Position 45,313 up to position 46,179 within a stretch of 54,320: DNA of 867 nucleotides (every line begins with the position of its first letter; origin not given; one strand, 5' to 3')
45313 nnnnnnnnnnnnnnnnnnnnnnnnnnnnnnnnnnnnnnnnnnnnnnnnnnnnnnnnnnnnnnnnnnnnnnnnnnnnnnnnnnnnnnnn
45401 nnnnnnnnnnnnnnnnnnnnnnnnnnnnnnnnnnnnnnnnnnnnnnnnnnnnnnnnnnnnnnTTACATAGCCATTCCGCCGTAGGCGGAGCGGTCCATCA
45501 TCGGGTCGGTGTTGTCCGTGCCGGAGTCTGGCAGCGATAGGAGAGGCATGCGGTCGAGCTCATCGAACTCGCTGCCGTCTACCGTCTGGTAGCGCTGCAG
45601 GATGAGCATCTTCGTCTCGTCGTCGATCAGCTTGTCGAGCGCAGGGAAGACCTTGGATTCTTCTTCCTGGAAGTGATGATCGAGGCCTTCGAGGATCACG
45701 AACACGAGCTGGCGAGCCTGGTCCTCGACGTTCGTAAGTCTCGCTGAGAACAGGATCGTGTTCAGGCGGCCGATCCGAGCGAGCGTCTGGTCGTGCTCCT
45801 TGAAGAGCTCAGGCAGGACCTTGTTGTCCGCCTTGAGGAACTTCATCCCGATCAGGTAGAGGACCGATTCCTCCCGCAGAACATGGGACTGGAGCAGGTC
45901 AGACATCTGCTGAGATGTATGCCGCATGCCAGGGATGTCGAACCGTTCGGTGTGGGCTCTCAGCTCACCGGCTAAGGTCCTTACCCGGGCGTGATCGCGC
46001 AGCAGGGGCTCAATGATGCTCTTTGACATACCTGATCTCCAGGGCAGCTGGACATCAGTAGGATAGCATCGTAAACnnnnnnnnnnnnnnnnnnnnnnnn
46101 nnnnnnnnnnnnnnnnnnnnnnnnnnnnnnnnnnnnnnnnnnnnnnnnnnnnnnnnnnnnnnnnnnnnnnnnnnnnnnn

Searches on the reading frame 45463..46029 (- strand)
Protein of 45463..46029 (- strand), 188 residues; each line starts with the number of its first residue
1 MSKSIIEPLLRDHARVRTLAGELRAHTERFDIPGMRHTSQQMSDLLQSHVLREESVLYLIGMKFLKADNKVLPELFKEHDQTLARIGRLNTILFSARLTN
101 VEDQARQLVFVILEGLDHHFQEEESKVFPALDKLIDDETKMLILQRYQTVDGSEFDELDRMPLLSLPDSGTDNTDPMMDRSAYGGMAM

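Call 8: search_protein_families(library=pfam, proteins=[window:45463-46029:-], max_evalue=0.01)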
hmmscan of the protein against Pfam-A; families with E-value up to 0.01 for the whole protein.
window:45463-46029:- (188 aa): 1 family
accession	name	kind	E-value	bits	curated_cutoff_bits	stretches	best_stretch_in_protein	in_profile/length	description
PF01814.28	Hemerythrin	-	2.1e-11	44.8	25.3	1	5-131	2-127/127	Hemerythrin HHE cation binding domain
